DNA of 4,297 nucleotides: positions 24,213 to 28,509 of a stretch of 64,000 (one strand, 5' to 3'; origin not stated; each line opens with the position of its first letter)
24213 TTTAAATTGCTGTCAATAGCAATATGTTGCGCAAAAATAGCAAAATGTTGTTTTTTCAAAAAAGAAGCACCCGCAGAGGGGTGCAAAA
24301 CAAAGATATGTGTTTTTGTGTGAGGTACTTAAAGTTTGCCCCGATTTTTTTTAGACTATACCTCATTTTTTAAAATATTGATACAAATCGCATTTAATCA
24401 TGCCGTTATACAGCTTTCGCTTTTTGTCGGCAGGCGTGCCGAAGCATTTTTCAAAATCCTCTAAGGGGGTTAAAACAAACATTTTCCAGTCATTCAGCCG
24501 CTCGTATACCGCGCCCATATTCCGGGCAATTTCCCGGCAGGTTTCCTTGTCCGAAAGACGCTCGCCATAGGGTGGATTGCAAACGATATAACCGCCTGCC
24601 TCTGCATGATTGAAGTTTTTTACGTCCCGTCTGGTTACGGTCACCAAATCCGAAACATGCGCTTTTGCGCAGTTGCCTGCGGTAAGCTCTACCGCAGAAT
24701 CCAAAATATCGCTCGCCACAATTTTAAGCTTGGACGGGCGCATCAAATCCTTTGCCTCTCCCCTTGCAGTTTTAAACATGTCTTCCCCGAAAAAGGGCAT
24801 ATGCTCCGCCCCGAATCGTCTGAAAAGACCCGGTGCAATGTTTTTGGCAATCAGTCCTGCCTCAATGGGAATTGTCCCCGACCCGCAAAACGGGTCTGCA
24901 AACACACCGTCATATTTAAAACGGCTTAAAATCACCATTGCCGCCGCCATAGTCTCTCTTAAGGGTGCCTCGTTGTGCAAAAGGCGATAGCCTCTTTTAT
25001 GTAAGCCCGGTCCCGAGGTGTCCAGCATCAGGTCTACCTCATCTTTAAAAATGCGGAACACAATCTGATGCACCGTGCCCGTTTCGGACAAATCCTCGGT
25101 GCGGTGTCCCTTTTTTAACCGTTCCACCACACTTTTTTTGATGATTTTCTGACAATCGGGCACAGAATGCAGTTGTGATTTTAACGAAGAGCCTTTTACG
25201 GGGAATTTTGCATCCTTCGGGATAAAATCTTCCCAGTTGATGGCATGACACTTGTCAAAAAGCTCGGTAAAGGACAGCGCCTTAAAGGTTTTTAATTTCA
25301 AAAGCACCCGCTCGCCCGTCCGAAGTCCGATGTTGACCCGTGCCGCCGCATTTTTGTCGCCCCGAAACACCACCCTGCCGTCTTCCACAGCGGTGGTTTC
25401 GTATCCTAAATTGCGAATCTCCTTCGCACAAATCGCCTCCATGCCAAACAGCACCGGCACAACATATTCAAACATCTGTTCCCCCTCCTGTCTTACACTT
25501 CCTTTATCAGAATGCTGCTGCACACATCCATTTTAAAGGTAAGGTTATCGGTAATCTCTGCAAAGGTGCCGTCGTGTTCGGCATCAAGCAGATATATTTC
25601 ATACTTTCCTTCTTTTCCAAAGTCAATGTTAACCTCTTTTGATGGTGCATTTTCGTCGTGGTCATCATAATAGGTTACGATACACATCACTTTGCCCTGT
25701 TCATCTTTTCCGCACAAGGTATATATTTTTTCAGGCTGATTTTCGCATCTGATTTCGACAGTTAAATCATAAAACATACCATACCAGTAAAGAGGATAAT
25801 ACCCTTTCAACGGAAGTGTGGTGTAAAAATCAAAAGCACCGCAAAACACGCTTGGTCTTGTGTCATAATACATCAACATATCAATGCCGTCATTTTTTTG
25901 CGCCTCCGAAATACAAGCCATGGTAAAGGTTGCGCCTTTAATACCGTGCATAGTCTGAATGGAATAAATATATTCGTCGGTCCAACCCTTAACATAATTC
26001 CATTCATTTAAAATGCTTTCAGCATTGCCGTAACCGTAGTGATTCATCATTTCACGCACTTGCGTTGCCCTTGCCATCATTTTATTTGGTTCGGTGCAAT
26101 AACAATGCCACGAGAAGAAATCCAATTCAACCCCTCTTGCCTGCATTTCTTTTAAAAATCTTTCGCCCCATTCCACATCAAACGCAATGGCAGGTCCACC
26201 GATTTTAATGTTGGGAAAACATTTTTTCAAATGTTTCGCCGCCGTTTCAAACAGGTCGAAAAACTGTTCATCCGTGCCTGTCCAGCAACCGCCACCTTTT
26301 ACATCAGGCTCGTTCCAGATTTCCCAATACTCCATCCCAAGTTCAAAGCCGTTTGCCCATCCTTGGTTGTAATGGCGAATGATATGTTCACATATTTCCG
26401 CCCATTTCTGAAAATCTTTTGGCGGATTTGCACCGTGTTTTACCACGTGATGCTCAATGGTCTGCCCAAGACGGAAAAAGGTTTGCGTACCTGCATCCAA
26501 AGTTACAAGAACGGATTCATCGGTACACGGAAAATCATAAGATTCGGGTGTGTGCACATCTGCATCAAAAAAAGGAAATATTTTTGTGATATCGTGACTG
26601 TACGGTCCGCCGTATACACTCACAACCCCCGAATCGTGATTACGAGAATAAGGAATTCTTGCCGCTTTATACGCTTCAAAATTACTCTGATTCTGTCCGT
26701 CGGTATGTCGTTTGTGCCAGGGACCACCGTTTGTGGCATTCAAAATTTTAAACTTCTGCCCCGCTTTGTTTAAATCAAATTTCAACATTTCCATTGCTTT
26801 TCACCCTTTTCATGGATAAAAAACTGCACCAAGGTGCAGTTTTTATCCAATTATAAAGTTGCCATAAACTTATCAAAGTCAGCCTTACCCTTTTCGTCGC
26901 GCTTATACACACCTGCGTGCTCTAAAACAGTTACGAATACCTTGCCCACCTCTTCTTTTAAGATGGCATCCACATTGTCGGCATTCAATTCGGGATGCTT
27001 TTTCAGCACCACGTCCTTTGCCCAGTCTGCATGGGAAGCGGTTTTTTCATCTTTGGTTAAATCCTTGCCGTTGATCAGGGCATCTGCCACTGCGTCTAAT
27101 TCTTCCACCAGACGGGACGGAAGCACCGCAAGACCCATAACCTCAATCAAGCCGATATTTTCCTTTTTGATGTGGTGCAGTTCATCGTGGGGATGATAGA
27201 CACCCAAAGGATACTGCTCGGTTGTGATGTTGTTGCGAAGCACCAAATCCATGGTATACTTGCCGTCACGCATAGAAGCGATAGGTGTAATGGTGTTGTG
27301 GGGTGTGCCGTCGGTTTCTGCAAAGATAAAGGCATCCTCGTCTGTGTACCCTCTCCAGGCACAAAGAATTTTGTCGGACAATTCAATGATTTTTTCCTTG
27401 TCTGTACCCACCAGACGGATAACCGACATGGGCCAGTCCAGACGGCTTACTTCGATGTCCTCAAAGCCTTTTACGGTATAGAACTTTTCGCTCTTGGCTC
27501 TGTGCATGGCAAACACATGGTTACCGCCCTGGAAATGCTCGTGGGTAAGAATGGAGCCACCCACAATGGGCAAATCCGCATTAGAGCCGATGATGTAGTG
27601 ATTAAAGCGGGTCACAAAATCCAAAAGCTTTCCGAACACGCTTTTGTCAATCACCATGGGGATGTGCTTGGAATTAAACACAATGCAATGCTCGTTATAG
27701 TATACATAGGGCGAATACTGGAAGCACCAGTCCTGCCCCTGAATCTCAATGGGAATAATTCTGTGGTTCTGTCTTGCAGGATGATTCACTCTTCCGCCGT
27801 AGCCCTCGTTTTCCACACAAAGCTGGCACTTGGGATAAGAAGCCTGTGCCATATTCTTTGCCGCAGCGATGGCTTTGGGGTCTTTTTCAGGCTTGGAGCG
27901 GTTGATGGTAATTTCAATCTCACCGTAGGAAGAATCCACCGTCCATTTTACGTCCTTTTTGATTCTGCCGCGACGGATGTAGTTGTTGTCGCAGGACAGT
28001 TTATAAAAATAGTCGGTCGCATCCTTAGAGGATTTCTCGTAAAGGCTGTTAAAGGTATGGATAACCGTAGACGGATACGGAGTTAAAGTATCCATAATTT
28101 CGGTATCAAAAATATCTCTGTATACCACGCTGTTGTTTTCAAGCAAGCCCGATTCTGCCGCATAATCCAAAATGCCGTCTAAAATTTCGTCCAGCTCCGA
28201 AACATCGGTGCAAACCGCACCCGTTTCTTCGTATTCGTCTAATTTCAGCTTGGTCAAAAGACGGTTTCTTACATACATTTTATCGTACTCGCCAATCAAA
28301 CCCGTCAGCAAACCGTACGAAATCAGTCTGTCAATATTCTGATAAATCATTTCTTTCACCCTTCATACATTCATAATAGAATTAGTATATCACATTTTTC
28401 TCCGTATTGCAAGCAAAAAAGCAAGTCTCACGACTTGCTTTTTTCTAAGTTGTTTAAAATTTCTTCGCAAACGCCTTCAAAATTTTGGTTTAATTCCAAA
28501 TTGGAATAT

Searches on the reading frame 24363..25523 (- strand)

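Call 45: search_protein_families(library=pfam, proteins=[window:24363-25523:-], max_evalue=0.0001)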
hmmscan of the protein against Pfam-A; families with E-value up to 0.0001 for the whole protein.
window:24363-25523:- (386 aa): 3 families
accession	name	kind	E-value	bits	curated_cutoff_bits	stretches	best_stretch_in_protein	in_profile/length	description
PF01170.24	UPF0020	-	3.3e-46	157.9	22.3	1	177-381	1-196/197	RMKL-like, methyltransferase domain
PF22020.1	RlmL_1st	-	8.3e-19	67.8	27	1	20-74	2-55/55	RlmL ferredoxin-like domain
PF02926.22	THUMP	-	1.4e-11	45.1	20.6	1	84-168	3-84/84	THUMP domain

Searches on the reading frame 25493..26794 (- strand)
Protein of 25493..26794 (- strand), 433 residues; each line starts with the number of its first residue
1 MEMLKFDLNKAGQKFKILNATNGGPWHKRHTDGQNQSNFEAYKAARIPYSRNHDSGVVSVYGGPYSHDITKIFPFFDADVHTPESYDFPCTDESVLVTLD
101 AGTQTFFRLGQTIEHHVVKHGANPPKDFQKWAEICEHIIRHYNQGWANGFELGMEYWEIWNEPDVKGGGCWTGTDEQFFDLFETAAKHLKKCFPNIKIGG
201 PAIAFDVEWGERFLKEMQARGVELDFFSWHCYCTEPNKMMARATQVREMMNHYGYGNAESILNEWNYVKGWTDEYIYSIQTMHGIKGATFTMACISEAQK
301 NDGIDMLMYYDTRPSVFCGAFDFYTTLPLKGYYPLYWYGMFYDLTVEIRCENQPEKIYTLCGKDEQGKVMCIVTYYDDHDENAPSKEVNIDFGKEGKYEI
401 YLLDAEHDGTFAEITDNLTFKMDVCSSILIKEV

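Call 8: search_protein_families(library=pfam, proteins=[window:25493-26794:-], max_evalue=0.001)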
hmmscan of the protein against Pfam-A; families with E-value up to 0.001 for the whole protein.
window:25493-26794:- (433 aa): 1 family
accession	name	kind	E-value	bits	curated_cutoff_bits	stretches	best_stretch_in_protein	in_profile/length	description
PF01229.23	Glyco_hydro_39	-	1.1e-19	71.1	26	1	84-238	72-232/472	Glycosyl hydrolases family 39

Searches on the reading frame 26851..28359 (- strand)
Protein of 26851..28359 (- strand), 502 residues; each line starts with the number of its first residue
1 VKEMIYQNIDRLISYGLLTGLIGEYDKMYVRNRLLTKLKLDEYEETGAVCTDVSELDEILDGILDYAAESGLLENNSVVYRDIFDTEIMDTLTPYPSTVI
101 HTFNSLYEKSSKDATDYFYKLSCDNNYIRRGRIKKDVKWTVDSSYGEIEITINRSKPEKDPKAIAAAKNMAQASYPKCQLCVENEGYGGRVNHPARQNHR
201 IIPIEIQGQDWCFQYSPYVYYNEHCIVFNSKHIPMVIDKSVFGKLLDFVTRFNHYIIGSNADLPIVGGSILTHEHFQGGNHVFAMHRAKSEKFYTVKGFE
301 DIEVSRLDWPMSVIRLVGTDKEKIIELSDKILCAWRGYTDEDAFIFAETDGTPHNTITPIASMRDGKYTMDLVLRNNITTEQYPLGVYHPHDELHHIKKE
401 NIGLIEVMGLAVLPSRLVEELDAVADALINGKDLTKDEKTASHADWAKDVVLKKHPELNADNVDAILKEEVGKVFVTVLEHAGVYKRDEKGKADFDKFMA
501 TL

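Call 8: search_protein_families(library=pfam, proteins=[window:26851-28359:-], max_evalue=0.001)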
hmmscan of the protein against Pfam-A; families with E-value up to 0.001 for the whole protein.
window:26851-28359:- (502 aa): 2 families
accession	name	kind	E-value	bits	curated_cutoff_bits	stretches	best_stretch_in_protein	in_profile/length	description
PF01087.27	GalP_UDP_transf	-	2.8e-38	132.6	22.1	1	24-234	5-184/184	Galactose-1-phosphate uridyl transferase, N-terminal domain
PF02744.22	GalP_UDP_tr_C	-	7e-21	75.1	29.2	1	250-443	3-160/165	Galactose-1-phosphate uridyl transferase, C-terminal domain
